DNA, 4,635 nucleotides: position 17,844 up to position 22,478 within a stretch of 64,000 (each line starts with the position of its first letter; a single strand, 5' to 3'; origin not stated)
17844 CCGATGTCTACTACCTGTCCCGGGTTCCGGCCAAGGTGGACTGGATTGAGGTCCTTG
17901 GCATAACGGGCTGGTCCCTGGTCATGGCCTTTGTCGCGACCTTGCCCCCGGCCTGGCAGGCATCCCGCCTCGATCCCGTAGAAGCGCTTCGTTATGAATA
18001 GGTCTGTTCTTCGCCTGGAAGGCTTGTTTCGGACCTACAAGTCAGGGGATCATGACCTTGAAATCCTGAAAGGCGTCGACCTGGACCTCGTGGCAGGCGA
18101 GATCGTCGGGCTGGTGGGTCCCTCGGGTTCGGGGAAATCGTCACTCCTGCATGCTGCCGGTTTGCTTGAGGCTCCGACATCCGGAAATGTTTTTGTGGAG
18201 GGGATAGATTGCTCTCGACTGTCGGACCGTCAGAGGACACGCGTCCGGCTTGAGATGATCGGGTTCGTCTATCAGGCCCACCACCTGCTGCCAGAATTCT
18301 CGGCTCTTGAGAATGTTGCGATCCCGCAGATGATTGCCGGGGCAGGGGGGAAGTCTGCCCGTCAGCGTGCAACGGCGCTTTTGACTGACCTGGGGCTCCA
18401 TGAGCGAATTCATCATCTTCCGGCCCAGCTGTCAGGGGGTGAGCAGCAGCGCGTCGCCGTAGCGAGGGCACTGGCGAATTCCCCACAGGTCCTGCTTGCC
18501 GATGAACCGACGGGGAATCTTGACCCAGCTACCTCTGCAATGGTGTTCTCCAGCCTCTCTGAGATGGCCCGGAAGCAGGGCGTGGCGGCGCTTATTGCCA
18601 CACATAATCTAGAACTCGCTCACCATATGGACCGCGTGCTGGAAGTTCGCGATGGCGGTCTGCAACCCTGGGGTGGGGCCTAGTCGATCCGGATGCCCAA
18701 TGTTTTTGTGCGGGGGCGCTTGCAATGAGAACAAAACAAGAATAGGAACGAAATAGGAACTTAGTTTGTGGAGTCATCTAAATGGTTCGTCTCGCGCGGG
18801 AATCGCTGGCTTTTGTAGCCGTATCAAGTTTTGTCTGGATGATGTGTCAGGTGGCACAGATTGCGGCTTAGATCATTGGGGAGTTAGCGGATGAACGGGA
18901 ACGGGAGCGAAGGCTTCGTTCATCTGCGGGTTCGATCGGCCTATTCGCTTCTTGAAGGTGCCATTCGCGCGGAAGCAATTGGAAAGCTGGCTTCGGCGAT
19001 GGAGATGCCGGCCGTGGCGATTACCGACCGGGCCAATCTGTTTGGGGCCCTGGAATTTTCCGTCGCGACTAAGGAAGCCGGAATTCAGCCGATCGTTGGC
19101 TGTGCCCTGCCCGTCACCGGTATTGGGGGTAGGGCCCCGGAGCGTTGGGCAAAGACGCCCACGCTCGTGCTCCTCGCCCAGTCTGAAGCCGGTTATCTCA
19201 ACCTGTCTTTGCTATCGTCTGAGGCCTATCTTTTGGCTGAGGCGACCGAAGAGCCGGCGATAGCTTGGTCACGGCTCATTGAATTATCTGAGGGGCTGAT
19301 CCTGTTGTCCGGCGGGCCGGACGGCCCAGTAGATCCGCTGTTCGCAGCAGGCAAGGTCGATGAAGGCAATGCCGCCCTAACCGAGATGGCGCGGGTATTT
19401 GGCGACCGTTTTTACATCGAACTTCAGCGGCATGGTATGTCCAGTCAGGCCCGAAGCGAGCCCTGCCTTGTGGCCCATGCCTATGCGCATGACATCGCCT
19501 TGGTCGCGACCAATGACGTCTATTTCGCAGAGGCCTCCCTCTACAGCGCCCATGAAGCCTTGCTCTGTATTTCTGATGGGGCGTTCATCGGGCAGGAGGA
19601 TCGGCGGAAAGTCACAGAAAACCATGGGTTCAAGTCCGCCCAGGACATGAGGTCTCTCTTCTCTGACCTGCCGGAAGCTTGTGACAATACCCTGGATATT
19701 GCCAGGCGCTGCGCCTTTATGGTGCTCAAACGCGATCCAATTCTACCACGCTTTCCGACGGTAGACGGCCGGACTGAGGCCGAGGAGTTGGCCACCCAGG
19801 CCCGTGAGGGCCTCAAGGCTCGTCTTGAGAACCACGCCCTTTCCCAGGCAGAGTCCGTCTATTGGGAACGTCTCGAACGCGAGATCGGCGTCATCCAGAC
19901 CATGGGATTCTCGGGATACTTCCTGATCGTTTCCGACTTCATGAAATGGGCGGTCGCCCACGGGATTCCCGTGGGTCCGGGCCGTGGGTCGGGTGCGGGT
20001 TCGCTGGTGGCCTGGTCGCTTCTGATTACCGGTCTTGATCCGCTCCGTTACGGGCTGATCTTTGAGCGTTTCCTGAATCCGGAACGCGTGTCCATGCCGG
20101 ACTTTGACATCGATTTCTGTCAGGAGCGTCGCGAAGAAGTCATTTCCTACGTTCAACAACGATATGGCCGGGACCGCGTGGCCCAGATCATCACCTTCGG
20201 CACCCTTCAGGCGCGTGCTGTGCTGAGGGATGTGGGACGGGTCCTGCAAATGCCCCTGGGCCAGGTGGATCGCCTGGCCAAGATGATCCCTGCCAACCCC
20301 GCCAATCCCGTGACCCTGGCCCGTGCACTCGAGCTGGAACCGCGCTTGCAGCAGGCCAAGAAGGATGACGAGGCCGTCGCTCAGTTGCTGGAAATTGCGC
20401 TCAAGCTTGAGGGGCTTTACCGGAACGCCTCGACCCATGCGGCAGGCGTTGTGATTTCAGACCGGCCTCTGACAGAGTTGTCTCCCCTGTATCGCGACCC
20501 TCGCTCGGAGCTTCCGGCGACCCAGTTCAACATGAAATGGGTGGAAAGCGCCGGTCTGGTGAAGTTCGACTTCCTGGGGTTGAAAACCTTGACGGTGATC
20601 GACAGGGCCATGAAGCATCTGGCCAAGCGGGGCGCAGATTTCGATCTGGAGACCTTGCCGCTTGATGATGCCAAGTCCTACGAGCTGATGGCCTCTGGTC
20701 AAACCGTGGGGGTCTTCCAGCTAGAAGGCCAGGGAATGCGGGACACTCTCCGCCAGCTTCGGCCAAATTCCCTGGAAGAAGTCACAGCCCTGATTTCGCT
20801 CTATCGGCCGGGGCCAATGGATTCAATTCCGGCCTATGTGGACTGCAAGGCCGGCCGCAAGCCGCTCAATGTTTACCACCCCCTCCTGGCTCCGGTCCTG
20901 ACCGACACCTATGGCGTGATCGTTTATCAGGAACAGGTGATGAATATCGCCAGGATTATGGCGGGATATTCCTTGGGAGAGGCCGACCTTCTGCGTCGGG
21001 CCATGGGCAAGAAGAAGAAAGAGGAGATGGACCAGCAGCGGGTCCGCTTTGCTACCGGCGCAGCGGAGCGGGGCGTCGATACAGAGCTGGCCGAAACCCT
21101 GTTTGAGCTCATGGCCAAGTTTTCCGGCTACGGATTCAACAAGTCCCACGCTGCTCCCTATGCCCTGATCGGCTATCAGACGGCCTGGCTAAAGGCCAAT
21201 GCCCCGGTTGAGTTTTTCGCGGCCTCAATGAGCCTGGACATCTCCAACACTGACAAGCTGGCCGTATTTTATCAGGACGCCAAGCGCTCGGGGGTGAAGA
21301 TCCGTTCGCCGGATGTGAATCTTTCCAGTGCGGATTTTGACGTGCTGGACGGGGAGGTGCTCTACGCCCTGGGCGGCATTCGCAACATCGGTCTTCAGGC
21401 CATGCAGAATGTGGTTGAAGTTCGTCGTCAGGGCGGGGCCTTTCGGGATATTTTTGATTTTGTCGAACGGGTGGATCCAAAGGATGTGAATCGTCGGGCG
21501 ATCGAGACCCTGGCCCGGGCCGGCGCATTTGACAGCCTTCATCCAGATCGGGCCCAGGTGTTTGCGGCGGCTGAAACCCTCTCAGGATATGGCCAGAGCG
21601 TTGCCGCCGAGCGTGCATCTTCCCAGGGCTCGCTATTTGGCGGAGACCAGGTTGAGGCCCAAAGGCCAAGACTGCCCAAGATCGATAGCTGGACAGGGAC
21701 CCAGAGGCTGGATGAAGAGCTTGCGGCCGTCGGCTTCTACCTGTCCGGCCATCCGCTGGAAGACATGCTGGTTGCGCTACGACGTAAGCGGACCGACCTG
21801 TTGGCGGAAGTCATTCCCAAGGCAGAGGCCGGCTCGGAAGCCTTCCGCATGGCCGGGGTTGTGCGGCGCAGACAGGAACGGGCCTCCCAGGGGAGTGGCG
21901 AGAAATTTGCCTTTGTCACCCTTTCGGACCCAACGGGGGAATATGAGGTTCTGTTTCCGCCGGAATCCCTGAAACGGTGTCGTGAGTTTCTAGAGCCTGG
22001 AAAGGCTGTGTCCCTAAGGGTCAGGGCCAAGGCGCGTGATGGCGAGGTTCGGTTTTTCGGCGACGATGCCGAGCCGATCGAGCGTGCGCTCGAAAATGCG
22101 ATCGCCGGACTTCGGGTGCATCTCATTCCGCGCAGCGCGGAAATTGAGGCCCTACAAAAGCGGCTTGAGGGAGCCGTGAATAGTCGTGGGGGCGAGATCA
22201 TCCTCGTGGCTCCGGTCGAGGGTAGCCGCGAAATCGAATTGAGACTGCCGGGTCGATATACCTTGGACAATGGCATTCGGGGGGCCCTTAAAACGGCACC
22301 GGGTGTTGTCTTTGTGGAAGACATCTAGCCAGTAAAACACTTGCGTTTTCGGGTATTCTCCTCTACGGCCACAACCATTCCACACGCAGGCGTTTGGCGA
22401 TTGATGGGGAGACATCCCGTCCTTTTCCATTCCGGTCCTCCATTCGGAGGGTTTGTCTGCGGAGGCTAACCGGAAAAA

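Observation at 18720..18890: Hidden 29-codon hydrophobic ORF behind tandem SOS boxes, directly upstream of dnaE (SidA/TisB-like candidate)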

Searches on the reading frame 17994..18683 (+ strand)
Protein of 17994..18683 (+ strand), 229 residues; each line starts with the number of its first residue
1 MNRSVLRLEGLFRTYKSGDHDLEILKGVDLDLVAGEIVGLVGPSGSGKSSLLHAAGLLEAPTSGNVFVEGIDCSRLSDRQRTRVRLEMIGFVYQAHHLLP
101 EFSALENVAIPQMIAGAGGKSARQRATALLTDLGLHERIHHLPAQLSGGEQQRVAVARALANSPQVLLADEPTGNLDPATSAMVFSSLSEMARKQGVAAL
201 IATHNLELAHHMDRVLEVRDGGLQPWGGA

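Call 4: search_protein_families(library=ncbifam, proteins=[window:17994-18683:+], max_evalue=1)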
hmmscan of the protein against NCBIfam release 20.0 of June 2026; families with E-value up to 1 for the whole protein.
window:17994-18683:+ (229 aa): 196 families (the best 25 are shown)
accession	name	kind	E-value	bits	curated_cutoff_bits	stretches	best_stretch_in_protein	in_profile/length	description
TIGR02211.1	LolD_lipo_ex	equivalog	2.1e-77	259.6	307.75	1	5-224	1-220/221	lipoprotein-releasing ABC transporter ATP-binding protein LolD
NF008639.0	PRK11629.1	equivalog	1.7e-71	240.3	360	1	1-224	2-225/234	lipoprotein-releasing ABC transporter ATP-binding protein LolD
NF007826.0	PRK10535.1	equivalog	7.6e-64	216.1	966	1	4-222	3-220/648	macrolide ABC transporter ATP-binding protein/permease MacB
NF007879.0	PRK10584.1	equivalog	8e-60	202.4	336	1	6-224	7-225/228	putative ABC transporter ATP-binding protein YbbA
TIGR02673.1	FtsE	equivalog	3.2e-56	190.4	264.85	1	19-221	12-213/214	cell division ATP-binding protein FtsE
TIGR02982.1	heterocyst_DevA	subfamily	7.8e-52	176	295.8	1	5-223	1-219/220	ABC exporter ATP-binding subunit, DevA family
NF038007.1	ABC_ATP_DarD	equivalog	1e-50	172.3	375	1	14-223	10-218/218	darobactin export ABC transporter ATP-binding protein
NF007027.0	PRK09493.1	equivalog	3.2e-49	167.5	379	1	21-214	13-204/240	glutamine ABC transporter ATP-binding protein GlnQ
TIGR02314.1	ABC_MetN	equivalog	6.3e-48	163.5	499.7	1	7-218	3-213/343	methionine ABC transporter ATP-binding protein MetN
TIGR03608.1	L_ocin_972_ABC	subfamily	3.3e-47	160.6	254.85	1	21-217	10-205/206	putative bacteriocin export ABC transporter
TIGR02315.1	ABC_phnC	equivalog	2e-46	158.4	266.1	1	6-221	2-222/243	phosphonate ABC transporter ATP-binding protein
NF008428.0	PRK11264.1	equivalog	4.1e-44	150.7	406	1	20-218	14-217/250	L-cystine ABC transporter ATP-binding protein TcyN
TIGR03265.1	PhnT2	equivalog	3.8e-42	144.8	457.7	1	21-218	16-208/353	putative 2-aminoethylphosphonate ABC transporter ATP-binding protein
NF008338.0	PRK11124.1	equivalog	1.4e-41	142.6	369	1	23-217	16-213/242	arginine ABC transporter ATP-binding protein ArtP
TIGR03005.1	ectoine_ehuA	equivalog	1.1e-40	139.4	345.4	1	21-219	12-221/252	ectoine/hydroxyectoine ABC transporter ATP-binding protein EhuA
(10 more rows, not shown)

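Call 17: find_encoding_contigs(protein=window:17994-18683:+, flank=3000, max_places=6)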
Protein window:17994-18683:+ (229 aa): 12 contigs read that carry it; 6 places shown.
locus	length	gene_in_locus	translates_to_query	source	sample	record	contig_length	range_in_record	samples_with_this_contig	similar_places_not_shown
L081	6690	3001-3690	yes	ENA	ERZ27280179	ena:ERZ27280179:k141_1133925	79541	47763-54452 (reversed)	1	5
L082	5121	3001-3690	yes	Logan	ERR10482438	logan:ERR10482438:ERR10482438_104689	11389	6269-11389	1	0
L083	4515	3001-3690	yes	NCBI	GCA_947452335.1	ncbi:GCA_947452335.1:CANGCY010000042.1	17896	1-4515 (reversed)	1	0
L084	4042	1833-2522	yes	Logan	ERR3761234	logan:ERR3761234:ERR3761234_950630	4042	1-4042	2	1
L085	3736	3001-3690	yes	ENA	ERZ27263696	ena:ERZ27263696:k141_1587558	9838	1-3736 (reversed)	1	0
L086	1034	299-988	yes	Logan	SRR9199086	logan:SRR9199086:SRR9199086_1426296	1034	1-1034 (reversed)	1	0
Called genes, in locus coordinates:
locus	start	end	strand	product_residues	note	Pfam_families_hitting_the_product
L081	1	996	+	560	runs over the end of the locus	PF00753:Lactamase_B, PF12706:Lactamase_B_2, PF22505:RNase_J_b_CASP, PF07521:RMMBL, PF17770:RNase_J_C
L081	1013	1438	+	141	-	PF00903:Glyoxalase, PF13669:Glyoxalase_4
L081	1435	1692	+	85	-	PF07330:DUF1467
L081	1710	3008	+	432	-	PF12704:MacB_PCD, PF02687:FtsX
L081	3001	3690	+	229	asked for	PF00005:ABC_tran, PF02463:SMC_N (faint), PF13304:AAA_21 (faint)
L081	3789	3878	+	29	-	-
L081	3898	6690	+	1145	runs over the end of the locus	PF02811:PHP, PF07733:DNA_pol3_alpha, PF17657:DNA_pol3_finger, PF14579:HHH_6, PF01336:tRNA_anti-codon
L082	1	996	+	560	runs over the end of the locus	PF00753:Lactamase_B, PF12706:Lactamase_B_2, PF22505:RNase_J_b_CASP, PF07521:RMMBL, PF17770:RNase_J_C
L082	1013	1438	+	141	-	PF00903:Glyoxalase, PF13669:Glyoxalase_4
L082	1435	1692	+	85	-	PF07330:DUF1467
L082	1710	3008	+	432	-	PF12704:MacB_PCD, PF02687:FtsX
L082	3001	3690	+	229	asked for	PF00005:ABC_tran, PF02463:SMC_N (faint), PF13304:AAA_21 (faint)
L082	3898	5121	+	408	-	?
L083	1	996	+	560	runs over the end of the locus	PF00753:Lactamase_B, PF12706:Lactamase_B_2, PF22505:RNase_J_b_CASP, PF07521:RMMBL, PF17770:RNase_J_C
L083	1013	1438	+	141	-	PF00903:Glyoxalase, PF13669:Glyoxalase_4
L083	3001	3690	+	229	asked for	PF00005:ABC_tran, PF02463:SMC_N (faint), PF13304:AAA_21 (faint)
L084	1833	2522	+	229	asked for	PF00005:ABC_tran, PF02463:SMC_N (faint), PF13304:AAA_21 (faint)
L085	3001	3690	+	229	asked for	PF00005:ABC_tran, PF02463:SMC_N (faint), PF13304:AAA_21 (faint)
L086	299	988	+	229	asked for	PF00005:ABC_tran, PF02463:SMC_N (faint), PF13304:AAA_21 (faint)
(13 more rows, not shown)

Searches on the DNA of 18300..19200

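Call 36: search_rna_families(source=window, start=18300, end=19200, threshold=evalue, max_evalue=1)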
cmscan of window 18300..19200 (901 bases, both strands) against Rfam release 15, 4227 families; matches with E-value up to 1: 0.
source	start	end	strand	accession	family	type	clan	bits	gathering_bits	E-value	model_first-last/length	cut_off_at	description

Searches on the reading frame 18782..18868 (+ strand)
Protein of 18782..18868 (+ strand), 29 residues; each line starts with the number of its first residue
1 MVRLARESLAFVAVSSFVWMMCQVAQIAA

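Call 4: search_protein_families(library=ncbifam, proteins=[window:18782-18868:+], max_evalue=1)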
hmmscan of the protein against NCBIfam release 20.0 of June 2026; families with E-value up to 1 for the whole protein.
seq(29 aa): 1 family
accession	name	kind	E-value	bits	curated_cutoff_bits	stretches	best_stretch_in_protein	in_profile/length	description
NF033228.1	div_inhib_SidA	equivalog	6.1e-17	61.3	35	1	1-29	1-29/29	cell division inhibitor SidA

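Call 11: list_cluster_members(proteins=[window:18782-18868:+])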
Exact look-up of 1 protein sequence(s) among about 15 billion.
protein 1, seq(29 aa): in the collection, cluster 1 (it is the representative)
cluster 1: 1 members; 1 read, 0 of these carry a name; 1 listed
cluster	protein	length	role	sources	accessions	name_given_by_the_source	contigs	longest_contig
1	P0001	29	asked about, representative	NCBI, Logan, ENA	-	-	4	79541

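Call 45: search_protein_families(library=pfam, proteins=[window:18782-18868:+], max_evalue=10)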
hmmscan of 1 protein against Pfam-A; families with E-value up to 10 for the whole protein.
seq(29 aa): 0 families

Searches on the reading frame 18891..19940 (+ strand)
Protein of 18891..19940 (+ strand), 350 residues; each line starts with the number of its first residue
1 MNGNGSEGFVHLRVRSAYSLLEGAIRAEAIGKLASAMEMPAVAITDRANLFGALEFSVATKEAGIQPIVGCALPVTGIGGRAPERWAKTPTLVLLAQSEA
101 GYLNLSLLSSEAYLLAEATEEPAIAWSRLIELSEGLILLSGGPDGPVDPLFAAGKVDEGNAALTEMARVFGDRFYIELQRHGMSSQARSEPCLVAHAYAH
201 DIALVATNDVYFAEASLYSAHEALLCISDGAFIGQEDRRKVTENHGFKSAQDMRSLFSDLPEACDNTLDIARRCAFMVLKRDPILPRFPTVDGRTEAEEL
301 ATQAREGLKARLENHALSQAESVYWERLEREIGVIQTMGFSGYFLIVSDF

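Call 10: find_related_loci(query=window:18891-19940:+, collection=genome_contigs, flank=4000)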
Query window:18891-19940:+ (350 aa) in genome_contigs; peptide patterns used: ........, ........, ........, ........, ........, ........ (x = any residue, [..] = any of these).
258 stretches matched a pattern; 139 encode a relative of the query (tblastn E <= 1e-3); the best 80 are kept; 80 distinct loci.
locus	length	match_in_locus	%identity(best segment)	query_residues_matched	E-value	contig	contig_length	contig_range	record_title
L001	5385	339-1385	73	3-350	2e-171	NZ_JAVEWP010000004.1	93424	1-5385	MAG: Phenylobacterium sp. isolate BF4_149 NODE_620_length_93424_cov_6.124902_Biofilm4, whole genome shotgun sequence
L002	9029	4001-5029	75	8-350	5e-170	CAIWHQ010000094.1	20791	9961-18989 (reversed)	MAG: uncultured Alphaproteobacteria bacterium isolate ErkenSummer_bin-3150 genome assembly, contig: bin-3150:094/391, wh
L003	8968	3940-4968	76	8-350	3e-170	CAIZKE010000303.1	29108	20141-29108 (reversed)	MAG: uncultured Alphaproteobacteria bacterium isolate Loc090907-4m_bin-335 genome assembly, contig: bin-335:303/363, who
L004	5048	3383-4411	75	8-350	5e-173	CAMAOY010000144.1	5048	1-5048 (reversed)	MAG: Phenylobacterium deserti isolate AE-03may19-19 genome assembly, contig: AE-03may19-C36098, whole genome shotgun seq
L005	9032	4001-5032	72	7-350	8e-169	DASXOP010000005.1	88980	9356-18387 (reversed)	MAG TPA_asm: Caulobacteraceae bacterium isolate SMAG_U5385 k141_1786783, whole genome shotgun sequence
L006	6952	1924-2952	75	8-350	4e-167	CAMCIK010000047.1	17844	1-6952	MAG: Phenylobacterium deserti isolate MiE-16apr19-181 genome assembly, contig: MiE-16apr19-C6020, whole genome shotgun s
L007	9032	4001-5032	72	7-350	3e-167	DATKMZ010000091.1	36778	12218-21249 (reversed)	MAG TPA_asm: Caulobacteraceae bacterium isolate SMAG_U14724 k141_2447851, whole genome shotgun sequence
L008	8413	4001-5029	76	8-350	2e-165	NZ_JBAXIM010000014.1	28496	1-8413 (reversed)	MAG: Phenylobacterium sp. isolate ELA349 MAG349_14, whole genome shotgun sequence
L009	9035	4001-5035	70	6-350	2e-163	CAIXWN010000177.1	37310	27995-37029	MAG: uncultured Caulobacteraceae bacterium isolate Kiruna2_bin-0871 genome assembly, contig: bin-0871:177/279, whole gen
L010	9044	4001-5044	68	8-350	2e-158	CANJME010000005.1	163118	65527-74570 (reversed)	MAG: Caulobacteraceae bacterium isolate RH-23may17-652 genome assembly, contig: RH-23may17-C520, whole genome shotgun se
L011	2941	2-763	92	48-301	3e-166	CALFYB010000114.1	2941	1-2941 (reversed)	MAG TPA_asm: uncultured Caulobacteraceae bacterium isolate SRR6231159_bin.68_CONCOCT_v1.1_MAG genome assembly, contig: E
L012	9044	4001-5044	68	8-350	7e-156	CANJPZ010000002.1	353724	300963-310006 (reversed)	MAG: Caulobacteraceae bacterium isolate RH-23may17-508 genome assembly, contig: RH-23may17-C72, whole genome shotgun seq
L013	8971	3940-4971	66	6-350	4e-151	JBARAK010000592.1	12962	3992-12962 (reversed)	MAG: Caulobacteraceae bacterium isolate MFD10902_ilm_asm_bin14 k127_673469, whole genome shotgun sequence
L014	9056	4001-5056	64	4-350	2e-148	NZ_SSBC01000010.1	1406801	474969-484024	Asticcacaulis tiandongensis strain 3.1105 contig010, whole genome shotgun sequence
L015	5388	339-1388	70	1-350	8e-160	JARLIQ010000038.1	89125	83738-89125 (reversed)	MAG: Caulobacteraceae bacterium isolate MAG_BA202 MetaBAT2_Bin_202_Anoxic_k141_376067, whole genome shotgun sequence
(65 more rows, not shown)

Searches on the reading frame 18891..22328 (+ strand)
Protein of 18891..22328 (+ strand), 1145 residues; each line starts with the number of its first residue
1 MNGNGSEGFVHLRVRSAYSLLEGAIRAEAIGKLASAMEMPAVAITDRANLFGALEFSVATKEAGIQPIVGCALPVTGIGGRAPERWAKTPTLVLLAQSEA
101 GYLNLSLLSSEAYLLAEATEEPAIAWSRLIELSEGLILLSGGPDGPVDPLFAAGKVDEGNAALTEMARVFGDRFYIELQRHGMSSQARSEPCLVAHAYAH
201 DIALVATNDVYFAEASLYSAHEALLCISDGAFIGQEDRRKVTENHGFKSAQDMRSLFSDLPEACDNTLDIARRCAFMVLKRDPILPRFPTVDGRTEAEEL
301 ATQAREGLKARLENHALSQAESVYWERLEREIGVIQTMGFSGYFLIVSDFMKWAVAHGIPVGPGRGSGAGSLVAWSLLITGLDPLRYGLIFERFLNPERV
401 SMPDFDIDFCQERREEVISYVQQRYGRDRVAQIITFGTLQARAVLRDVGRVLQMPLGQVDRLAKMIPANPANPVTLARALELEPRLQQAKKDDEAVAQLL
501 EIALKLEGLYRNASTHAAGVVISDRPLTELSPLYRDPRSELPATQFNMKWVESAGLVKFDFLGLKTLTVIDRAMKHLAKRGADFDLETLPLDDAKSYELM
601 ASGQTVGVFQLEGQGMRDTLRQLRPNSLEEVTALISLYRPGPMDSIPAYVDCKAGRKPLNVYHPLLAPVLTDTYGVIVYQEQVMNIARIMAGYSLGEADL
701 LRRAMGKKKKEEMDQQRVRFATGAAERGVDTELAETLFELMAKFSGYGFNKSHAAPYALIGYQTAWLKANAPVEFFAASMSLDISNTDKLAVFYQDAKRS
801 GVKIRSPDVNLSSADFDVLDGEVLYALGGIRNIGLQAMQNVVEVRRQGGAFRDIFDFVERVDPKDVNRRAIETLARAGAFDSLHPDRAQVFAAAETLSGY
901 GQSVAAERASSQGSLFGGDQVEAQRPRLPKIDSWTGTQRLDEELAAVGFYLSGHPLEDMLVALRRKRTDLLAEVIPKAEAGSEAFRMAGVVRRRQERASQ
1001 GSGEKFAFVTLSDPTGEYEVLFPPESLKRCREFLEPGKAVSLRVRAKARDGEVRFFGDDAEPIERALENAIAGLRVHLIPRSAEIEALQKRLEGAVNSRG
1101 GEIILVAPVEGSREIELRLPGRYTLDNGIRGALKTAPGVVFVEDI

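Call 4: search_protein_families(library=ncbifam, proteins=[window:18891-22328:+], max_evalue=1)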
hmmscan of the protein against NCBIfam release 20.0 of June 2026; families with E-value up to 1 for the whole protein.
window:18891-22328:+ (1145 aa): 13 families
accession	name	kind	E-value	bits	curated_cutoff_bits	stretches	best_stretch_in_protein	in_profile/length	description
NF004226.0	PRK05673.1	equivalog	0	1418.3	1002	1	7-1139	4-1140/1146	DNA polymerase III subunit alpha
TIGR00594.1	polc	superfamily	0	1158.5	434.35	1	9-1021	1-1020/1022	DNA polymerase III subunit alpha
NF005298.0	PRK06826.1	equivalog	0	1075.3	1260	1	7-1106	3-1111/1151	DNA polymerase III subunit alpha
NF005617.0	PRK07374.1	equivalog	9.4e-267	888.2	1653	1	8-1065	2-1082/1170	DNA polymerase III subunit alpha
NF005377.0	PRK06920.1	equivalog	1.8e-262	873.7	1806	1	9-1065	3-1025/1108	DNA polymerase III subunit alpha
NF007079.0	PRK09532.1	equivalog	5.9e-191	636.8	1525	1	9-750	3-777/876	DNA polymerase III subunit alpha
NF005516.0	PRK07135.1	equivalog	1.9e-187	625.4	1084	2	172-905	110-833/974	DNA polymerase III DnaE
NF004225.0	PRK05672.1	subfamily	2e-180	602.2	939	1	8-1064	5-1033/1047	error-prone DNA polymerase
NF005582.0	PRK07279.1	equivalog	1.5e-175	586.1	1279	2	219-1059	165-960/1033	DNA polymerase III subunit alpha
NF004550.0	PRK05898.1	equivalog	2.8e-166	555.4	1182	2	202-886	135-812/971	DNA polymerase III subunit alpha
NF005616.0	PRK07373.1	equivalog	1.1e-58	198.9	646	1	748-1092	37-388/449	DNA polymerase III subunit alpha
NF001688.0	PRK00448.1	equivalog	4.3e-24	84.2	873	5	89-385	614-913/1445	PolC-type DNA polymerase III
TIGR01405.1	polC_Gram_pos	equivalog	3.2e-22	78.1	1043.45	3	88-385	379-678/1211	DNA polymerase III subunit alpha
